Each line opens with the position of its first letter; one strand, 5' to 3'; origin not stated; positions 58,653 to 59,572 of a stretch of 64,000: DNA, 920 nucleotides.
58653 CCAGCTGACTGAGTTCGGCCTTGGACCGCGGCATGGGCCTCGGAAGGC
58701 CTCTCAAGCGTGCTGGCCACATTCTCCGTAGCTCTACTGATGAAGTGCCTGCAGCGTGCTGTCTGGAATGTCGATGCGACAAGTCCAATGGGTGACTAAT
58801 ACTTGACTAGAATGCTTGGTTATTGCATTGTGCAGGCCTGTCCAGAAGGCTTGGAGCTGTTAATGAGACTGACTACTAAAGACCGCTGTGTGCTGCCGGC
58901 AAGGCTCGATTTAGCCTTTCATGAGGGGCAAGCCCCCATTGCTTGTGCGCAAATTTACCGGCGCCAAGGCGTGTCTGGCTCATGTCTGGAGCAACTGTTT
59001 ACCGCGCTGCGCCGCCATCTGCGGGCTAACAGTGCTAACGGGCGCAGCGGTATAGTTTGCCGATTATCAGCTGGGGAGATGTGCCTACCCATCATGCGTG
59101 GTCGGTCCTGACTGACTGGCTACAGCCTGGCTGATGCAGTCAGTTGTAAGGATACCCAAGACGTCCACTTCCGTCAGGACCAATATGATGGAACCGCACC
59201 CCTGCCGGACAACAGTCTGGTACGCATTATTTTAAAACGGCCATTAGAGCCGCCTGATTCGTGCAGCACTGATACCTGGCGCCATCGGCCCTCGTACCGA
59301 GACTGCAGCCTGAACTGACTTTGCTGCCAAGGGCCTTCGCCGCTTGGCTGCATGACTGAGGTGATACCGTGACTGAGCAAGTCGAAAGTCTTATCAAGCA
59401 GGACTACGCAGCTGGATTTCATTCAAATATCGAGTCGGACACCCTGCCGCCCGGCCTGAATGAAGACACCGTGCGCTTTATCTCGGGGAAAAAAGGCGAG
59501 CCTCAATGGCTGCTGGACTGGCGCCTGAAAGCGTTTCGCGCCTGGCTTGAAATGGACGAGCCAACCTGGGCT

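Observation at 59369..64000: A sufBCDS operon inserted downstream of rnhB in a Pseudomonas-type conserved gene block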

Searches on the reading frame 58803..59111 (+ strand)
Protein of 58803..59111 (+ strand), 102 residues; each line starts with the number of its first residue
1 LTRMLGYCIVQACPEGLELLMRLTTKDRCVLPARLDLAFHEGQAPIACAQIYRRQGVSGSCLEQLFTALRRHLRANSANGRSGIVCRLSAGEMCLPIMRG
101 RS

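Call 6: search_protein_families(library=ncbifam, proteins=[window:58863-59111:+])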
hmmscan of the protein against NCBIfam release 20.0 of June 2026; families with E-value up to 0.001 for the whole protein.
window:58863-59111:+ (82 aa): 4 families
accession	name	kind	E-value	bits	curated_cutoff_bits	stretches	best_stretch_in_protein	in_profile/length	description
TIGR02010.1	IscR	equivalog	3.8e-12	46.2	207.55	1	1-63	1-63/135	Fe-S cluster assembly transcriptional regulator IscR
NF008110.0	PRK10857.1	equivalog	8.1e-12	45.2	275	1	1-63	1-63/164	Fe-S cluster assembly transcriptional regulator IscR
TIGR00738.1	rrf2_super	superfamily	3.2e-08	33.5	73.3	1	1-63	1-63/132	Rrf2 family transcriptional regulator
NF047409.1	Cys_reg_CymR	equivalog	1.8e-05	24.9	195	1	1-62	1-62/139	cysteine metabolism transcriptional regulator CymR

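Call 23: search_protein_families(library=pfam, proteins=[window:58803-59111:+], max_evalue=1)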
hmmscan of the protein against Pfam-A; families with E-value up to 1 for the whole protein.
window:58803-59111:+ (102 aa): 1 family
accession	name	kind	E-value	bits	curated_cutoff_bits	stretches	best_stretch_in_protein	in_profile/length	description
PF02082.26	Rrf2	-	6.4e-05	23.6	30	1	23-83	1-61/132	Iron-dependent Transcriptional regulator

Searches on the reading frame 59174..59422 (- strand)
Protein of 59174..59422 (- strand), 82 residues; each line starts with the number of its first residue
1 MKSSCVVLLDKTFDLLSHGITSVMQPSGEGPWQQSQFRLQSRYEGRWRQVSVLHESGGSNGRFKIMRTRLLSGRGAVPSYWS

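Call 23: search_protein_families(library=pfam, proteins=[window:59174-59422:-], max_evalue=1)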
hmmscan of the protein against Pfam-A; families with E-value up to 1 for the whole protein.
window:59174-59422:- (82 aa): 0 families
